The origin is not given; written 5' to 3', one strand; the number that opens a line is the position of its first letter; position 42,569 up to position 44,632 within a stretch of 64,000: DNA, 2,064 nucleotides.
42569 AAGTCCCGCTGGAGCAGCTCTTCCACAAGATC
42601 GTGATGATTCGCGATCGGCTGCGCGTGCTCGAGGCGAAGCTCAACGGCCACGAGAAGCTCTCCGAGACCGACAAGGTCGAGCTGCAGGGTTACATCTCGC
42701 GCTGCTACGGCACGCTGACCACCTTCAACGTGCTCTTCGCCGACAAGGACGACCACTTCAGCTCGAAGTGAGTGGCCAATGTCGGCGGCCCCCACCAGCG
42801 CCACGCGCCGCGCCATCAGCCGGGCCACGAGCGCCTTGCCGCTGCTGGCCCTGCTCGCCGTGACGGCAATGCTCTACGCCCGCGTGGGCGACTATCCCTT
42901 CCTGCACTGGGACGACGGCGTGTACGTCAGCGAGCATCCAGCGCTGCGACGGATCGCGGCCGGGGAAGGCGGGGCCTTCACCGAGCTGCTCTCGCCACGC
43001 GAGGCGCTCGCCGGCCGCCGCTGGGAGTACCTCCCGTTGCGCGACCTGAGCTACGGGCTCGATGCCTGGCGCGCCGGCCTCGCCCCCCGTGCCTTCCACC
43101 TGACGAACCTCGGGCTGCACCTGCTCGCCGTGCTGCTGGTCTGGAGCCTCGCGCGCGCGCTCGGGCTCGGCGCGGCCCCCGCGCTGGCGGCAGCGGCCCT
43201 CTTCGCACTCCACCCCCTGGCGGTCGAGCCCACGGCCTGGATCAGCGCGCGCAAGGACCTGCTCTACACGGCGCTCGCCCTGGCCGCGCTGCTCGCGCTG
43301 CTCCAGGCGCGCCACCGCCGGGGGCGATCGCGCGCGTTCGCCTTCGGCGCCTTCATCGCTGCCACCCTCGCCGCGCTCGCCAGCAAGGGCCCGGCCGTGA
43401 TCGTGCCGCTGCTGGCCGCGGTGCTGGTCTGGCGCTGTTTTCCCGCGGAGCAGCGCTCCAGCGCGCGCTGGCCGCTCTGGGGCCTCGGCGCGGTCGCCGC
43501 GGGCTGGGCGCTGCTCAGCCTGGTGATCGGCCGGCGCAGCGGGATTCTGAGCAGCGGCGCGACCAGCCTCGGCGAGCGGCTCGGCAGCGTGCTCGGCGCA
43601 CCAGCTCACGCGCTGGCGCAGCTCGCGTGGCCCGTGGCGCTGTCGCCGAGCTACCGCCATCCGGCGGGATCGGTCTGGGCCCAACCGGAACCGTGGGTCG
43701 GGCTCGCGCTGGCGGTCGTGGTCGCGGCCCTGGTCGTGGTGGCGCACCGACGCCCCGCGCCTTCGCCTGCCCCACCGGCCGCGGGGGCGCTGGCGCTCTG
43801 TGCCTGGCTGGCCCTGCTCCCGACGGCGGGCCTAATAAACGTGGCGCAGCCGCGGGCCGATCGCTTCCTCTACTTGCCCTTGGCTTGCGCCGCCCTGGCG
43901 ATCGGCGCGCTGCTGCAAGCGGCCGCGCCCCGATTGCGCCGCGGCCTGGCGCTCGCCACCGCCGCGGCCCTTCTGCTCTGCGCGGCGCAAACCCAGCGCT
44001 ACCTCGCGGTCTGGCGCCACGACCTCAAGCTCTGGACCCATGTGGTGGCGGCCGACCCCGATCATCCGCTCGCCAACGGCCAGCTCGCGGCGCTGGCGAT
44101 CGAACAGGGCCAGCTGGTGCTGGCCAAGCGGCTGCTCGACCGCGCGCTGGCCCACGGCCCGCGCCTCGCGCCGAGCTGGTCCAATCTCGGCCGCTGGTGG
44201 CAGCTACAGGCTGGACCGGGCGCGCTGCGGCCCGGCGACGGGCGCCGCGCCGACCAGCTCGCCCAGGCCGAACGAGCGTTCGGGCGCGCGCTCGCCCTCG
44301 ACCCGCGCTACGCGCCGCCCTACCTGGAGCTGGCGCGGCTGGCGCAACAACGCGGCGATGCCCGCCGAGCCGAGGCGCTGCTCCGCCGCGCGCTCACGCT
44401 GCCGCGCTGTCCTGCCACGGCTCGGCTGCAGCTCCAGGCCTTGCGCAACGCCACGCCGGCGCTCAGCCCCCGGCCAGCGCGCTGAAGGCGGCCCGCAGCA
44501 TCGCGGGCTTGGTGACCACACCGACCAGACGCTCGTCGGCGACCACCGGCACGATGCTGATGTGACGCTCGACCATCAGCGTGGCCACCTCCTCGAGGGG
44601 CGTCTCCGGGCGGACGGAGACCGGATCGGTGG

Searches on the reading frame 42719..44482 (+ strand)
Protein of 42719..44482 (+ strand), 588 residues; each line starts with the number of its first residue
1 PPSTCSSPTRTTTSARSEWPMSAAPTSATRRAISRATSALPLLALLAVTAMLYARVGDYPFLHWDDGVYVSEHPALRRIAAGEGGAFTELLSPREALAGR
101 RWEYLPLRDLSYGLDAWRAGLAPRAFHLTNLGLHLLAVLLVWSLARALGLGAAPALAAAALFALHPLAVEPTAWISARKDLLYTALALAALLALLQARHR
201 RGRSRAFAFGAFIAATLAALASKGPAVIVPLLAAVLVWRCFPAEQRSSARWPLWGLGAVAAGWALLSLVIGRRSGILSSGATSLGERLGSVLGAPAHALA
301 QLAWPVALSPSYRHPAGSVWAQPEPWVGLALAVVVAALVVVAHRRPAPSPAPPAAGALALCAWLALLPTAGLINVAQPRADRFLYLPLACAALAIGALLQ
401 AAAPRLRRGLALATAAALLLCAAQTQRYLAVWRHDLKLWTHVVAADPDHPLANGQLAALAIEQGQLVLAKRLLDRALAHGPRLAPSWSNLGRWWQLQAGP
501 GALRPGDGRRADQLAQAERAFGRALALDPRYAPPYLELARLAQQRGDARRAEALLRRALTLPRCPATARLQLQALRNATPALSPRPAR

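Call 70: search_protein_families(library=pfam, proteins=[window:42719-44482:+], max_evalue=0.001)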
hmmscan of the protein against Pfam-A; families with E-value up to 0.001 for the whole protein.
window:42719-44482:+ (588 aa): 3 families
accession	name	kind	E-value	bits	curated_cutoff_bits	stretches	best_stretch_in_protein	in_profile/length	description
PF13431.12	TPR_17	-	2.5e-09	37.1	24.4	0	521-552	2-33/34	Tetratricopeptide repeat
PF14559.12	TPR_19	-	1.3e-08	35.5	25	2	511-559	4-52/68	Tetratricopeptide repeat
PF07719.23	TPR_2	-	6.8e-05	23.1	27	0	510-530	13-33/34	Tetratricopeptide repeat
